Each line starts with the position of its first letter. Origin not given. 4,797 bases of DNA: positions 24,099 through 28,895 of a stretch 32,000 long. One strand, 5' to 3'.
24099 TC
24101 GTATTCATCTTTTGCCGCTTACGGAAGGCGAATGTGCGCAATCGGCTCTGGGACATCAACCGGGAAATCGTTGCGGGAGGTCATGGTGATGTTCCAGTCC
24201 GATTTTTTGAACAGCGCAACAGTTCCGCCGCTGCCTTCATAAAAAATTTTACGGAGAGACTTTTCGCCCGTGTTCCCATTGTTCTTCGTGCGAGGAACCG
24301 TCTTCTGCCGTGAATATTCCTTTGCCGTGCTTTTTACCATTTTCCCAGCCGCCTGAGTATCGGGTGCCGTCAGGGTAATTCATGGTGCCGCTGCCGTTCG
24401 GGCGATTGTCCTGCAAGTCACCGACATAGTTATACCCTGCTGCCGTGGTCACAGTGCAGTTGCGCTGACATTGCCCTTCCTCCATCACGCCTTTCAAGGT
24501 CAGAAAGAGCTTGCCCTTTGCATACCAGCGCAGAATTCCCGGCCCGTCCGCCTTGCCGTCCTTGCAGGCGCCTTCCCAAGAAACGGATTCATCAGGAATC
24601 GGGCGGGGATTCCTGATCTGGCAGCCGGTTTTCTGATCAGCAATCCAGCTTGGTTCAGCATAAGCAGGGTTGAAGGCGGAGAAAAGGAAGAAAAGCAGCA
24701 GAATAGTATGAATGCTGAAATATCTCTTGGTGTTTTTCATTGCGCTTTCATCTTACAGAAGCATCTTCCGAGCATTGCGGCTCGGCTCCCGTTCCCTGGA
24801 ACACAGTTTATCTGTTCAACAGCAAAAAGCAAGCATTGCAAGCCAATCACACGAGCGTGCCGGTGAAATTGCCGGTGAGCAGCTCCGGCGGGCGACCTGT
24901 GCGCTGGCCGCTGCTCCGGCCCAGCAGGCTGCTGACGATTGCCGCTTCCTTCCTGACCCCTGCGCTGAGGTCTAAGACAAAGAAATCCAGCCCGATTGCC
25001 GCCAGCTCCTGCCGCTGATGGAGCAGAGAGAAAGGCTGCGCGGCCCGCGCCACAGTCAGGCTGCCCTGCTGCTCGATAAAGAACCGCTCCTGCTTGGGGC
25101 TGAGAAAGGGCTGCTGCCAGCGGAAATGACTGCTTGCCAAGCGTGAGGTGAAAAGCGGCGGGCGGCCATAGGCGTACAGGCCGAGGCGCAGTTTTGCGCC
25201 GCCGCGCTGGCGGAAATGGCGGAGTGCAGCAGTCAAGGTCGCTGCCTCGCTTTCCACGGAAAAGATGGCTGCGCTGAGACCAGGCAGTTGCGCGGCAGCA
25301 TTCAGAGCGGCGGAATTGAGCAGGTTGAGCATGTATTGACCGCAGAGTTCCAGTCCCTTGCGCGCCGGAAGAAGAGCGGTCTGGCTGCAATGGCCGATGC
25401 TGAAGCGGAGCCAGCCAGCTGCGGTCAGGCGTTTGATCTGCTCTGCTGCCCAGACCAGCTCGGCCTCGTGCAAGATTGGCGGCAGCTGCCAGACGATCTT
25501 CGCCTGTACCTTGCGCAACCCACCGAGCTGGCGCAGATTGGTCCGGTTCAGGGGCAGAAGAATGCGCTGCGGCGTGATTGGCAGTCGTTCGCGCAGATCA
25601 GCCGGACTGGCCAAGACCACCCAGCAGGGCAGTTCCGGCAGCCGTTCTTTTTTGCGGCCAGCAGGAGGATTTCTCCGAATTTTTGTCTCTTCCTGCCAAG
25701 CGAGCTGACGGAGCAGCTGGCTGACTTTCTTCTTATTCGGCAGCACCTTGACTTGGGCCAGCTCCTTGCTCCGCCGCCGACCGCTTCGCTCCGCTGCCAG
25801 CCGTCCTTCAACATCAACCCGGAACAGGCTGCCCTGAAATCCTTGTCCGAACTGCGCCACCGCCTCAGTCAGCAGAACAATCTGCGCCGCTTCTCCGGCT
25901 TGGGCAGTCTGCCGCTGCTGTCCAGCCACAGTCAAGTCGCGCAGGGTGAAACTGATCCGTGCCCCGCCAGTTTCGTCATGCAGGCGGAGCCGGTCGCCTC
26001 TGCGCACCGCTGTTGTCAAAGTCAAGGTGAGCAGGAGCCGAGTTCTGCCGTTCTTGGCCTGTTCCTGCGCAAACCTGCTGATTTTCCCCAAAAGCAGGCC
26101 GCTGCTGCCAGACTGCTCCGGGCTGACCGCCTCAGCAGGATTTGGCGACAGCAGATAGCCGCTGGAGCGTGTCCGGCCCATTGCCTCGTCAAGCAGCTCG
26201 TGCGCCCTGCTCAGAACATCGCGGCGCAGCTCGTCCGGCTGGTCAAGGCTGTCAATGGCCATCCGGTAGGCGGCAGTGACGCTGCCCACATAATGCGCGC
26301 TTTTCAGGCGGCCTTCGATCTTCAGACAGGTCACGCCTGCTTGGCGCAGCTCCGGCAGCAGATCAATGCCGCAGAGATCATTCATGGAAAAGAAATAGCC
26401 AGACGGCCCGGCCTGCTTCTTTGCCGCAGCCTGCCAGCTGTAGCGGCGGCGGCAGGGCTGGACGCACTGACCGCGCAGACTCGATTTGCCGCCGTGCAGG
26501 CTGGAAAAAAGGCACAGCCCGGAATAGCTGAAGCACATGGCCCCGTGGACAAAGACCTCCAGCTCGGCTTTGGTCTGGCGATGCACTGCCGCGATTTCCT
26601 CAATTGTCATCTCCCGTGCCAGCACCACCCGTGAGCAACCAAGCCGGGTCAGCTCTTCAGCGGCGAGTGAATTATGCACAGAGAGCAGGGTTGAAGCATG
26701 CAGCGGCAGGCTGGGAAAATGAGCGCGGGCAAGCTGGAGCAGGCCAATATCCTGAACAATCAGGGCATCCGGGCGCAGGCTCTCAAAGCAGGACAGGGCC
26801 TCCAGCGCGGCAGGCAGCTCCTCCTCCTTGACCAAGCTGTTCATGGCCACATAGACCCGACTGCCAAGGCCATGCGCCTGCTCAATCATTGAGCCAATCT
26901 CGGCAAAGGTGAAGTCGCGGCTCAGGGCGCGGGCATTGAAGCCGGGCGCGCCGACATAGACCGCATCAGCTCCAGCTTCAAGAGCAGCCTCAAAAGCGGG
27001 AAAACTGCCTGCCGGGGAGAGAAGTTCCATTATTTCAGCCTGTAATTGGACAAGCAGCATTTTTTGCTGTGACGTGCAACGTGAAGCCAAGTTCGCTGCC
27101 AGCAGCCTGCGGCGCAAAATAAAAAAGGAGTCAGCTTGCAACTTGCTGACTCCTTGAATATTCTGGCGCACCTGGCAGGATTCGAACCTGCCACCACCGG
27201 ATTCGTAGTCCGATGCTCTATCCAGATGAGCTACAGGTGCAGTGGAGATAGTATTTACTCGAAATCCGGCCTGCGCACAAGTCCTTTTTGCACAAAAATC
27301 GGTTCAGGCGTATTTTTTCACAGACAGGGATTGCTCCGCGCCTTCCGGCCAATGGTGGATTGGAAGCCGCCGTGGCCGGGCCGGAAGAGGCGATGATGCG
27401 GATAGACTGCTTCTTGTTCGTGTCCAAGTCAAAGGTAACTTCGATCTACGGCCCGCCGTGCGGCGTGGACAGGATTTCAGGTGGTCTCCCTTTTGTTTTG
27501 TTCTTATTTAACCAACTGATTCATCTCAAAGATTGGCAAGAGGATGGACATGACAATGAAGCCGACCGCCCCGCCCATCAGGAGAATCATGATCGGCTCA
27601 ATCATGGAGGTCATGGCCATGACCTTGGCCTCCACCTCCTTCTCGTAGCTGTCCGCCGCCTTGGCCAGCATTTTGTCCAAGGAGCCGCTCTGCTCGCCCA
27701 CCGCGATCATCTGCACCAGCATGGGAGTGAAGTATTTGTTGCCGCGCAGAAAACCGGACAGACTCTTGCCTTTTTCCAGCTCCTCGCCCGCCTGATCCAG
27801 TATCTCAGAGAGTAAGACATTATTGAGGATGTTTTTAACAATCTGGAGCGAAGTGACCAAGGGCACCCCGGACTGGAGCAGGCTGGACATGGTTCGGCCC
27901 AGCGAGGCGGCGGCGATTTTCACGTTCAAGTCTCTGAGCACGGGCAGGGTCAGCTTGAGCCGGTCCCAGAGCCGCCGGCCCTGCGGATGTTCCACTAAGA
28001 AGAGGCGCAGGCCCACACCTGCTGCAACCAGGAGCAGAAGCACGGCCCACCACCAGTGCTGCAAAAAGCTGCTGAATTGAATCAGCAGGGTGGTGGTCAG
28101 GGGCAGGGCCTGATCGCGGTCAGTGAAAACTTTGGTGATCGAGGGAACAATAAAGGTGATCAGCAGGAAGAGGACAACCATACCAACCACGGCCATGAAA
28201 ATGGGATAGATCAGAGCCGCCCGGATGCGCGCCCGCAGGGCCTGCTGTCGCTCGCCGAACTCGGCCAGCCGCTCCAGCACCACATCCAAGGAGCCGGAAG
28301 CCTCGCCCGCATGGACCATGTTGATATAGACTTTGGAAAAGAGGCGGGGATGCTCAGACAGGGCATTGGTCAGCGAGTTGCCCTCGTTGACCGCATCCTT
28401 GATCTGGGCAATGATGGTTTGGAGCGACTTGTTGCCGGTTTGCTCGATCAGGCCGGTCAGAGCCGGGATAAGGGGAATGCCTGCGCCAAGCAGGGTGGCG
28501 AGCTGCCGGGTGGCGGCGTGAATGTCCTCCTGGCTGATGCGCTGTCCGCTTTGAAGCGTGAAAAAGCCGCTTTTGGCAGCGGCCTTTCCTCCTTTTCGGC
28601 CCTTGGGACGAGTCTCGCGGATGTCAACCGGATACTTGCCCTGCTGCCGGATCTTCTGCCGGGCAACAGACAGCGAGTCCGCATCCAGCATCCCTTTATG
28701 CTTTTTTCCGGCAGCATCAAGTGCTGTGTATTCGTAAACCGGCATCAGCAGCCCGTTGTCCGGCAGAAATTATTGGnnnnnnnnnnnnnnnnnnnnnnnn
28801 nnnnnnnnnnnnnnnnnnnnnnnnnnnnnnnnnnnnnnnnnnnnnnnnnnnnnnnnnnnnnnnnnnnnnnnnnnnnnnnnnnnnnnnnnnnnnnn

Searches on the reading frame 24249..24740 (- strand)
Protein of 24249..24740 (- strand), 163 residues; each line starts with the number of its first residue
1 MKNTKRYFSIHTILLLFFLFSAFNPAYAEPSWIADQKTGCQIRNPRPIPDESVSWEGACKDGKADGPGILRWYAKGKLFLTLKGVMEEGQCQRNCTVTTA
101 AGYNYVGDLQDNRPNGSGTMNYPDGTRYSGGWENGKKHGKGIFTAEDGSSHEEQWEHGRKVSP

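Call 21: search_protein_families(library=pfam, proteins=[window:24249-24740:-], max_evalue=0.001)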
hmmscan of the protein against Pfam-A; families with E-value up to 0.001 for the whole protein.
window:24249-24740:- (163 aa): 1 family
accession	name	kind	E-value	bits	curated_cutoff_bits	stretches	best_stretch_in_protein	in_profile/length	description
PF02493.26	MORN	-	2.7e-12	46.2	22.5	1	128-149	1-22/23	MORN repeat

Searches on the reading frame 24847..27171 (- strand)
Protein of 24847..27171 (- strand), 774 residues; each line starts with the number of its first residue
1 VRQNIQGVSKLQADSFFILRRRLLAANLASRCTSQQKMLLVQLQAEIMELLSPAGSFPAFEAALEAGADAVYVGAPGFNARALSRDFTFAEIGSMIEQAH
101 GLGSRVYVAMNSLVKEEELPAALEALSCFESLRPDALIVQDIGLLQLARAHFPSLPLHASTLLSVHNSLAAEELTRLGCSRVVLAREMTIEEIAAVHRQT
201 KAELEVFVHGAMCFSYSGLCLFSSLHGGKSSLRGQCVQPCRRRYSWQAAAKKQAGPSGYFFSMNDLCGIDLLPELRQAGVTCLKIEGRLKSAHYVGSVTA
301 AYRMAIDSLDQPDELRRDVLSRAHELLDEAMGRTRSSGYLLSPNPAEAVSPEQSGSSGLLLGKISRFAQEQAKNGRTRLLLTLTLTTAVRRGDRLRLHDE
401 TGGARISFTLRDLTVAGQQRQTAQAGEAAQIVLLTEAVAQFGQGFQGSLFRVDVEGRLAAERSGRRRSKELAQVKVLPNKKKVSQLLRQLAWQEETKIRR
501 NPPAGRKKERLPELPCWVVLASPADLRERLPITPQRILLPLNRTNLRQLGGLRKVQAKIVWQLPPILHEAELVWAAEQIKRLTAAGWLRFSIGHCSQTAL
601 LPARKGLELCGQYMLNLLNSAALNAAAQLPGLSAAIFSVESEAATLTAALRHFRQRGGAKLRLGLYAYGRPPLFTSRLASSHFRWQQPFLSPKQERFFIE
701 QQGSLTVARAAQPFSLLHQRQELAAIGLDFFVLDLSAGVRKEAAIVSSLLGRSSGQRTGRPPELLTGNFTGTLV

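Call 21: search_protein_families(library=pfam, proteins=[window:24847-27171:-], max_evalue=0.001)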
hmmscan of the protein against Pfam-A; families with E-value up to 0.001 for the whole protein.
window:24847-27171:- (774 aa): 1 family
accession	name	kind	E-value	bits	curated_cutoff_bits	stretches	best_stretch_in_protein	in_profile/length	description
PF01136.24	Peptidase_U32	-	6.3e-73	245.3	22.4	1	121-343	3-230/233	Peptidase family U32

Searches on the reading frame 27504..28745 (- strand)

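Call 21: search_protein_families(library=pfam, proteins=[window:27504-28745:-], max_evalue=0.001)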
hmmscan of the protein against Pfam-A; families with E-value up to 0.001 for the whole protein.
window:27504-28745:- (413 aa): 1 family
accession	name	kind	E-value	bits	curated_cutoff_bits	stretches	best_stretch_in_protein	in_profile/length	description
PF00482.28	T2SSF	-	6.6e-66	220.4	25.2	2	79-201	2-125/125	Type II secretion system (T2SS), protein F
